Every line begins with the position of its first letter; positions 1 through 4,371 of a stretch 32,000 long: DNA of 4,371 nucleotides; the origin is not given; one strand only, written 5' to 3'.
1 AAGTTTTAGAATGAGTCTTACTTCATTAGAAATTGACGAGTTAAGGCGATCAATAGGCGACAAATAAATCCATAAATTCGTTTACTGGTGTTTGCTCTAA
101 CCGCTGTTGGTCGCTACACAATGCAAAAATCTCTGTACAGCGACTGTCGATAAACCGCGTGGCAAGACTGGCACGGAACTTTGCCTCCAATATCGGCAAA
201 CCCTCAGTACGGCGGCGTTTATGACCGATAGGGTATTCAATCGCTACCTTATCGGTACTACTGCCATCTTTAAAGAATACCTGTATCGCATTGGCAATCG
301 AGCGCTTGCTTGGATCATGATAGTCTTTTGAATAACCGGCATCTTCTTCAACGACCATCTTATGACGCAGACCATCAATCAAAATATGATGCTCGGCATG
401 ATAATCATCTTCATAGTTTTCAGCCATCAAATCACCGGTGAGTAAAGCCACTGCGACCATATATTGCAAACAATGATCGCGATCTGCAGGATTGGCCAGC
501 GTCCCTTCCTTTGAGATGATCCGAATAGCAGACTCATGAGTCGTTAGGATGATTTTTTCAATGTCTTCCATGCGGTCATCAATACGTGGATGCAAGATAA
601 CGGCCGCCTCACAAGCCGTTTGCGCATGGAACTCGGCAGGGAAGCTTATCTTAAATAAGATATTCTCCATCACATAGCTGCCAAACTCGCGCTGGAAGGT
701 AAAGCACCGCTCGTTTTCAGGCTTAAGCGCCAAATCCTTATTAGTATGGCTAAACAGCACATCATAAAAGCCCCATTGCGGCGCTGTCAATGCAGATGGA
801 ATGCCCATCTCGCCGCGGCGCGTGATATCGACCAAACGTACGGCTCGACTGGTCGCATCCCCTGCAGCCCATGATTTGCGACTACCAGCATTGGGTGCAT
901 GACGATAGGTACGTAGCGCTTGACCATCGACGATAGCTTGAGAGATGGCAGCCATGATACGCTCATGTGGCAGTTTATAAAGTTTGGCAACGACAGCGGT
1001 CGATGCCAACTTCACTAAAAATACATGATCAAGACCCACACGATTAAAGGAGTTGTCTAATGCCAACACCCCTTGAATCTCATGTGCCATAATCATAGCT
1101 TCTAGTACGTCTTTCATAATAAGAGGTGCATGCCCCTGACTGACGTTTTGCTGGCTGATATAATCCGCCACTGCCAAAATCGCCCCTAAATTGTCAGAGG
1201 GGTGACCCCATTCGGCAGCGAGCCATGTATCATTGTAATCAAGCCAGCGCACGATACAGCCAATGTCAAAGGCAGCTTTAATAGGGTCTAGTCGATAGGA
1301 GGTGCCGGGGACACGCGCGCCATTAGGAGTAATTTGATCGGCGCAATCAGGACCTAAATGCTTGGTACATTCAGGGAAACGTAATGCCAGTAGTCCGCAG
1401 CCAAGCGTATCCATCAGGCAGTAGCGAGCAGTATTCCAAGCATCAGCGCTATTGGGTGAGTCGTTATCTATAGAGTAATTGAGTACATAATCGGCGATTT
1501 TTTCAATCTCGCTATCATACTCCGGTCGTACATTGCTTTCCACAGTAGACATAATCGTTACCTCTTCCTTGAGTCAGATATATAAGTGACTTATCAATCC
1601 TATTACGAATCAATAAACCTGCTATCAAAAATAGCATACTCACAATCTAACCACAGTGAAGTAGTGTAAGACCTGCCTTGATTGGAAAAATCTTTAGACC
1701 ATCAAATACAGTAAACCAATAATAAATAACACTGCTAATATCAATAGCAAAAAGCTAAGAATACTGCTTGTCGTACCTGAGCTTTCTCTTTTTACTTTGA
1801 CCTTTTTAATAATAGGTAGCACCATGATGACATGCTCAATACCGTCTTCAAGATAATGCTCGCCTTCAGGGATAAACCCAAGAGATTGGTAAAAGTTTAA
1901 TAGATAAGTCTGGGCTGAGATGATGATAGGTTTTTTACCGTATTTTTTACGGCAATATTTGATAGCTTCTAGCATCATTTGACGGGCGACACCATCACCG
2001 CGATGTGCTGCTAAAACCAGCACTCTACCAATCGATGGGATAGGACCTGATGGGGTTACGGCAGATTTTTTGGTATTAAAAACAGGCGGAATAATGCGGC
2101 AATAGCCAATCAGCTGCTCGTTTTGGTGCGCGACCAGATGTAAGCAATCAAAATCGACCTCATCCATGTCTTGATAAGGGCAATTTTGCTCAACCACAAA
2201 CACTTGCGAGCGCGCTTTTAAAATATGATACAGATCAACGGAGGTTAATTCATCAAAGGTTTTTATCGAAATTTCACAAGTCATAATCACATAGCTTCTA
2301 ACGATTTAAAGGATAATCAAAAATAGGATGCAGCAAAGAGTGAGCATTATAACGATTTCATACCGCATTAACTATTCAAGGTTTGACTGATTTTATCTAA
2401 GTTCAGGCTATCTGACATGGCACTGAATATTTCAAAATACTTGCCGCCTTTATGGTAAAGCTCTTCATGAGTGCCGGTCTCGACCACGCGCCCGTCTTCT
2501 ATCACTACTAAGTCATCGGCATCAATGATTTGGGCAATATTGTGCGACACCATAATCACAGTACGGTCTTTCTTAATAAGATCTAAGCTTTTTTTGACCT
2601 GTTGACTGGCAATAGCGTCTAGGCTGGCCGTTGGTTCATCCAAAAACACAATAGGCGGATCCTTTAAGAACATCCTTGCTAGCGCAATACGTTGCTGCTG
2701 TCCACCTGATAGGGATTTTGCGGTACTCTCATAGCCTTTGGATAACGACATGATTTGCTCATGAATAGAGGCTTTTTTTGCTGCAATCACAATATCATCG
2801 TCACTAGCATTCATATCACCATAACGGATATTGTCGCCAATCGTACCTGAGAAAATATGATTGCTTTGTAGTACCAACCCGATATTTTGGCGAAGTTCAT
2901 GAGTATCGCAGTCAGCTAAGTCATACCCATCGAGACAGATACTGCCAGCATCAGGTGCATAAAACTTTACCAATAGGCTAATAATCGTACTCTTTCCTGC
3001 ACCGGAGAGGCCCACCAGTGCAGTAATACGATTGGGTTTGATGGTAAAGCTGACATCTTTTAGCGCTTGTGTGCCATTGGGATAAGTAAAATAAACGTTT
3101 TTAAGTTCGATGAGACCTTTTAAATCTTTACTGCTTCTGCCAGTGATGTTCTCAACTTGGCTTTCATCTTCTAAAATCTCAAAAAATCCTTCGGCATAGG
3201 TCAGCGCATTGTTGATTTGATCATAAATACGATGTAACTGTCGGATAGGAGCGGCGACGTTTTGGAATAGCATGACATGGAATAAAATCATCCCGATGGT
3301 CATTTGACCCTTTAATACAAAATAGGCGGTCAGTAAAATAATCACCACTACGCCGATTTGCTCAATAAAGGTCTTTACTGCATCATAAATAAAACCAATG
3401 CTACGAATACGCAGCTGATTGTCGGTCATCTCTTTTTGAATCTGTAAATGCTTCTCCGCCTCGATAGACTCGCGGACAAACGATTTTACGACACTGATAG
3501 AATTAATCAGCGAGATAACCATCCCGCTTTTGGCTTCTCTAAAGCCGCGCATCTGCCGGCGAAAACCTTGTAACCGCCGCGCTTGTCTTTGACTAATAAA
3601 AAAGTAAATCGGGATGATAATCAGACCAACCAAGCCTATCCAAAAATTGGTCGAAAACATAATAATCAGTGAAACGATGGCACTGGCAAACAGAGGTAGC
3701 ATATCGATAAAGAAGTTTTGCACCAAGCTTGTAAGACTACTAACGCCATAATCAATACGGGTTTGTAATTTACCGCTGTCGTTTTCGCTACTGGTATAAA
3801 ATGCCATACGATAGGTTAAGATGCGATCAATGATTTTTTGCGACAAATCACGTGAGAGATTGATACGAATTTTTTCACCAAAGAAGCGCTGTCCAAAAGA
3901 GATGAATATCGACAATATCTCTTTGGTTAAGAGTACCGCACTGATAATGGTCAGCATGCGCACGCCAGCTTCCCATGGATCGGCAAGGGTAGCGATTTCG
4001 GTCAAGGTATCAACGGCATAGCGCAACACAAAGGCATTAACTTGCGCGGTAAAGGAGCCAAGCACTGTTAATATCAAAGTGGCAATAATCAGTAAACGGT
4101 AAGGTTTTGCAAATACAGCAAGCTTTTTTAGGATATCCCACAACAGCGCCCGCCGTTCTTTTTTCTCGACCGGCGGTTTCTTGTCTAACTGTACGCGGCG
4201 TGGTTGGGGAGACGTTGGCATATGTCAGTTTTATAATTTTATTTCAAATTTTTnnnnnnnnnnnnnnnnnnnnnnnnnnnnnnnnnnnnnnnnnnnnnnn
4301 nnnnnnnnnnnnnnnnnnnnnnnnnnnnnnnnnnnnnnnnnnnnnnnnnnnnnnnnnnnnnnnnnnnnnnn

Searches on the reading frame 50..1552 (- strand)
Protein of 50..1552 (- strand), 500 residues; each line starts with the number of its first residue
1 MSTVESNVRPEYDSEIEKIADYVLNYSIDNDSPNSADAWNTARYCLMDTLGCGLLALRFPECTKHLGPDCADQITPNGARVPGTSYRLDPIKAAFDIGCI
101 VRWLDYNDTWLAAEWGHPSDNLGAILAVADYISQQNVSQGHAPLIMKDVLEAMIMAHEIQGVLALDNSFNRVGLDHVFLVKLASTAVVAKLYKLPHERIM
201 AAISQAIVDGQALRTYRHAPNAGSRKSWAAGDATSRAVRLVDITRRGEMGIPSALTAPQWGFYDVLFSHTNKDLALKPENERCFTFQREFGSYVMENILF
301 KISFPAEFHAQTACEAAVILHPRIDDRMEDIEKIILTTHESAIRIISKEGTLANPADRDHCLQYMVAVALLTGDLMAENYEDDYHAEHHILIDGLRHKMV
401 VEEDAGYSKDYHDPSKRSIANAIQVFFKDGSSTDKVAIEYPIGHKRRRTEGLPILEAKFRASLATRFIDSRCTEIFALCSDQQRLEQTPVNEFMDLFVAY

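Call 12: search_protein_families(library=pfam, proteins=[window:50-1552:-], max_evalue=0.001)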
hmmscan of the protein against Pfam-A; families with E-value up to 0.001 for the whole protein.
window:50-1552:- (500 aa): 2 families
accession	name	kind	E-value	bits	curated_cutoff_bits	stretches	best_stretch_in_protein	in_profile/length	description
PF03972.19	MmgE_PrpD_N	-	1e-89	300.4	32.1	1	17-272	1-241/244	MmgE/PrpD N-terminal domain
PF19305.4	MmgE_PrpD_C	-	2.4e-50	171.2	32.1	1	304-481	1-172/173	MmgE/PrpD C-terminal domain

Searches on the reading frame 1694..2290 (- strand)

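Call 12: search_protein_families(library=pfam, proteins=[window:1694-2290:-], max_evalue=0.001)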
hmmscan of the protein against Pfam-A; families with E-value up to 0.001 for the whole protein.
window:1694-2290:- (198 aa): 6 families
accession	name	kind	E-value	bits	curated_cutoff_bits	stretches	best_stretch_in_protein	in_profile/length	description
PF13673.13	Acetyltransf_10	-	7.1e-15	55.5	23.6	1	46-158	28-126/128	Acetyltransferase (GNAT) domain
PF00583.31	Acetyltransf_1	-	2.7e-11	44.2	20.7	1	34-139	16-116/116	Acetyltransferase (GNAT) family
PF13508.13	Acetyltransf_7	-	3.1e-10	40.7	27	1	50-140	4-83/84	Acetyltransferase (GNAT) domain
PF13527.13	Acetyltransf_9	-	1.2e-07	32.2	25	1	15-139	5-124/127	Acetyltransferase (GNAT) domain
PF17013.11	Acetyltransf_15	-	2.3e-05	24.3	35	1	37-120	44-108/210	Putative acetyl-transferase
PF13444.12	Acetyltransf_5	-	0.00015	22.8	22.4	0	36-73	17-56/102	Acetyltransferase (GNAT) domain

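Call 70: search_protein_families(library=padloc, proteins=[window:1694-2290:-], max_evalue=0.001)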
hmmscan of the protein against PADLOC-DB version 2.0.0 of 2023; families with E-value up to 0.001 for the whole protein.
window:1694-2290:- (198 aa): 0 families

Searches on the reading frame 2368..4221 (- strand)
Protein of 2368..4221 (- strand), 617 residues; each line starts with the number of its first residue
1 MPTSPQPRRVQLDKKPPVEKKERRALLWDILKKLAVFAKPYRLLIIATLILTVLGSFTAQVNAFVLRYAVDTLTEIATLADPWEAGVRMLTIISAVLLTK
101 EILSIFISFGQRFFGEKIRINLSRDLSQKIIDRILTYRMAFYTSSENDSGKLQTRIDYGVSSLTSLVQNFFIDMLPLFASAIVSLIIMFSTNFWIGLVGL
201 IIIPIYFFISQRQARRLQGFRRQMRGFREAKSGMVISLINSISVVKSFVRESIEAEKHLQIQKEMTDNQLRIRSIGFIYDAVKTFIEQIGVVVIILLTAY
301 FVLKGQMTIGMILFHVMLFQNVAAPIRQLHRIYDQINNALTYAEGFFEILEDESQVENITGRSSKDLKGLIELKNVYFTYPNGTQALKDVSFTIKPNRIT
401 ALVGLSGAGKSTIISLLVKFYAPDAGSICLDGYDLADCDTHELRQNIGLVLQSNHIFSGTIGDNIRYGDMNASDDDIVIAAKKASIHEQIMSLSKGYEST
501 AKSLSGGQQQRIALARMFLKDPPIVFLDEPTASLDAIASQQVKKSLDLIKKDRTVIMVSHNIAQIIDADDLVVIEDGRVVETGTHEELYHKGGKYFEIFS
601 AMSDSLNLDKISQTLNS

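Call 12: search_protein_families(library=pfam, proteins=[window:2368-4221:-], max_evalue=0.001)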
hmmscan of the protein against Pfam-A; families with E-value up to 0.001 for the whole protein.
window:2368-4221:- (617 aa): 4 families
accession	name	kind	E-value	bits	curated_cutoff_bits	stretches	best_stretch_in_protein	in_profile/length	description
PF00664.28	ABC_membrane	-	1.3e-32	114.1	28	1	46-320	2-268/274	ABC transporter transmembrane region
PF00005.33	ABC_tran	-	4.2e-32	112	25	1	387-532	1-137/137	ABC transporter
PF02463.25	SMC_N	-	2.4e-07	30.8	40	1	476-574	110-211/220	RecF/RecN/SMC N terminal domain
PF13304.12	AAA_21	-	5.4e-05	23.8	27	0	496-561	230-299/304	AAA domain, putative AbiEii toxin, Type IV TA system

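Call 70: search_protein_families(library=padloc, proteins=[window:2368-4221:-], max_evalue=0.001)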
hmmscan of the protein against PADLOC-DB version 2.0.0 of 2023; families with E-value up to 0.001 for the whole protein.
window:2368-4221:- (617 aa): 8 families
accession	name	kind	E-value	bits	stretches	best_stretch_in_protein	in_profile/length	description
PDLC04135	mad3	-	2.2e-32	111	2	491-588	250-356/374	mads_3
PDLC04140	mad8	-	1.9e-07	28.9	1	382-563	12-235/314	mads_8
PDLC04164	AriA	-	2.8e-06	25.1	0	495-560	163-231/253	-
PDLC04175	HEC-01A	-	3.1e-06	24.5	0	497-576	242-325/363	-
PDLC02980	AriA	-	1.3e-05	23.3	0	472-561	207-299/304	-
PDLC02914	ATPase-Toprim_I-B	-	2.4e-05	21.7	0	503-572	184-257/443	-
PDLC03859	LmuB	-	0.00022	18.6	0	513-573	527-593/611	-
PDLC04888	PDC-S06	-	0.00077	15.7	0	501-562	621-687/851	-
